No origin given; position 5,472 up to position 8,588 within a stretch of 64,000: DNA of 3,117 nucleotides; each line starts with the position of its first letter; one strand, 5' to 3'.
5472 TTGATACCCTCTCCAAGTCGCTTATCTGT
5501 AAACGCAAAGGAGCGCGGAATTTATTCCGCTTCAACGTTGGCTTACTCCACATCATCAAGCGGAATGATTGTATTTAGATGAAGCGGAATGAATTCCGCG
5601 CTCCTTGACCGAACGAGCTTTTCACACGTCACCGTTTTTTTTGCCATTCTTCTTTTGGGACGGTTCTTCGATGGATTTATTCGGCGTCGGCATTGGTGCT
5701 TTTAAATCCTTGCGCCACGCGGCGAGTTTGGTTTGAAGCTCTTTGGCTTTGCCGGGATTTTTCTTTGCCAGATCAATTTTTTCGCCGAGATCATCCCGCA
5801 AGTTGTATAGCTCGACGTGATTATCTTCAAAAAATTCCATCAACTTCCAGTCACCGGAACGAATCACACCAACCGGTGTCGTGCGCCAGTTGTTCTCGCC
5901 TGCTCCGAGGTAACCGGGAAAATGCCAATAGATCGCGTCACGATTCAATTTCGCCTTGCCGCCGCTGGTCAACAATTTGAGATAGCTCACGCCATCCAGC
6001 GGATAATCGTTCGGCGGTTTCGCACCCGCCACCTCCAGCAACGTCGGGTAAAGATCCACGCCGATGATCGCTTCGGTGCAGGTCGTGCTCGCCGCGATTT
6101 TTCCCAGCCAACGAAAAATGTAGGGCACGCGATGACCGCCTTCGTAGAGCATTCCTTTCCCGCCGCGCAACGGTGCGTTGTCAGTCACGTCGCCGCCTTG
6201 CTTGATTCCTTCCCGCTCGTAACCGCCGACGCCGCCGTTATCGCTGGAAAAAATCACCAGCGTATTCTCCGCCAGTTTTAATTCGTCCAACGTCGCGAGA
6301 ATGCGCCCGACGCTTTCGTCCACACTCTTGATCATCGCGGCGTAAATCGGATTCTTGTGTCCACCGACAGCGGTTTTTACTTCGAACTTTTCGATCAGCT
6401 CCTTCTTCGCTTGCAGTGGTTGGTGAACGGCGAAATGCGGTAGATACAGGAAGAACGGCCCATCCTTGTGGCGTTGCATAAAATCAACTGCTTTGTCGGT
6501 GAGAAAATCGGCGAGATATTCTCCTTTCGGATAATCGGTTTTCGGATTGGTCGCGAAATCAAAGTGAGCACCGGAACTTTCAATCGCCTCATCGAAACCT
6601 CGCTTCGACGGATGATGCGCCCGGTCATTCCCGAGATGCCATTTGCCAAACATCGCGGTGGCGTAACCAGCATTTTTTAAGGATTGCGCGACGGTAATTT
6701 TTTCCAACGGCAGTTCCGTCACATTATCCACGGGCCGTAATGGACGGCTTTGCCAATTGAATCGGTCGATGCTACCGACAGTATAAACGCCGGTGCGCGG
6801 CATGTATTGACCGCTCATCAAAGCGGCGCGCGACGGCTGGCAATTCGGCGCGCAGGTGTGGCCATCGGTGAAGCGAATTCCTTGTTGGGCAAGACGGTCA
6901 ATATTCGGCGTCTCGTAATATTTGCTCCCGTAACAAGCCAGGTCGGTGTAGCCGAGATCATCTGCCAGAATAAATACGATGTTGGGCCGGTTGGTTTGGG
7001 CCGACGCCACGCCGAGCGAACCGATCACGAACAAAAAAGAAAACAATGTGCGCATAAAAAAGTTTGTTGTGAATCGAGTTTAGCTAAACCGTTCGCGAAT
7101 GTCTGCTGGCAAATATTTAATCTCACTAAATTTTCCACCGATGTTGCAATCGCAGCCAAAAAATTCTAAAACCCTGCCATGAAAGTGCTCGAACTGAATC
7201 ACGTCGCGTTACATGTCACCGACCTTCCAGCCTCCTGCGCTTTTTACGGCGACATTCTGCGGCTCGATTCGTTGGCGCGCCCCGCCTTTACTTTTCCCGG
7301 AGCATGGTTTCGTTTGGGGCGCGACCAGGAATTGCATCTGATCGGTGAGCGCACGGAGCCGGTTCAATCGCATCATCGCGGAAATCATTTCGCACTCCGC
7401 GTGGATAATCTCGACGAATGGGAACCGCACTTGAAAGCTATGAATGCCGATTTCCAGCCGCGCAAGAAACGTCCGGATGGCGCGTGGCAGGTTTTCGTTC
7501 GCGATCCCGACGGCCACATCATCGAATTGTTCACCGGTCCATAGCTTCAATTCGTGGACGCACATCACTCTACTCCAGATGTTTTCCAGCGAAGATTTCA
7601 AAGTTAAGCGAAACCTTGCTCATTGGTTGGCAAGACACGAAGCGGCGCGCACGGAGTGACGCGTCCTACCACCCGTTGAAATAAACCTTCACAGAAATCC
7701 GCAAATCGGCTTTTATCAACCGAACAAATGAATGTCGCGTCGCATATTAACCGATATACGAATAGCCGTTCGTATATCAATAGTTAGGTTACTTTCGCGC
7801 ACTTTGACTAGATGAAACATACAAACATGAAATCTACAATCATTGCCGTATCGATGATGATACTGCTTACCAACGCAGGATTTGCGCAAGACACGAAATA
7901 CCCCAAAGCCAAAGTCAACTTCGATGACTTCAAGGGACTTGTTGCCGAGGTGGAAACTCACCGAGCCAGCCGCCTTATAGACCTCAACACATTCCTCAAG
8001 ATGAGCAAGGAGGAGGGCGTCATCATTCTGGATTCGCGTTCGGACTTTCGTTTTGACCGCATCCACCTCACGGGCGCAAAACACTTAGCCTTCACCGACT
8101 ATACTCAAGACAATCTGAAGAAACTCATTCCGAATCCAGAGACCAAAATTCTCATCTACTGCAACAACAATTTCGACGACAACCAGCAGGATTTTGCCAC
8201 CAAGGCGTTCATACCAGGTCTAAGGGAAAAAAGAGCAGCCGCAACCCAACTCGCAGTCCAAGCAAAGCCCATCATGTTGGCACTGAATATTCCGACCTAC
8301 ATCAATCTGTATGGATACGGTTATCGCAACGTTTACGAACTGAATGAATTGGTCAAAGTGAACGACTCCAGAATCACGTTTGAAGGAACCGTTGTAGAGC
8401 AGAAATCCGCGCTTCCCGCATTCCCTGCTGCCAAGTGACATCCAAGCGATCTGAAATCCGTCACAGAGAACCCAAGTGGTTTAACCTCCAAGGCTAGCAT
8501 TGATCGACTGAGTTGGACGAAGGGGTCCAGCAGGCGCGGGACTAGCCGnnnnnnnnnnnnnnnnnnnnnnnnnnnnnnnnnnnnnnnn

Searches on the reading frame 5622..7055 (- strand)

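Call 62: search_protein_families(library=pfam, proteins=[window:5622-7055:-], max_evalue=0.0001)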
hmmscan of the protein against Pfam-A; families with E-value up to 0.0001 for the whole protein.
window:5622-7055:- (477 aa): 3 families
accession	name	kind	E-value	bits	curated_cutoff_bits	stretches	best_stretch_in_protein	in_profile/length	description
PF00884.28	Sulfatase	-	3.8e-66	223.9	25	1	24-345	1-301/301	Sulfatase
PF16347.10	SGSH_C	-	2.6e-17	63.8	29.3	1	300-444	8-144/154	N-sulphoglucosamine sulphohydrolase, C-terminal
PF01663.27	Phosphodiest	-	4.8e-08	33.4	23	1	46-275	17-221/342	Type I phosphodiesterase / nucleotide pyrophosphatase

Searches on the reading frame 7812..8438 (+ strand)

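Call 62: search_protein_families(library=pfam, proteins=[window:7812-8438:+], max_evalue=0.0001)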
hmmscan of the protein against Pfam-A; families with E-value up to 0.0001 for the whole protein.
window:7812-8438:+ (208 aa): 1 family
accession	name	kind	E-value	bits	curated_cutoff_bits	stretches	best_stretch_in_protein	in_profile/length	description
PF00581.25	Rhodanese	-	1.1e-07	32.6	22.2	1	60-122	4-73/102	Rhodanese-like domain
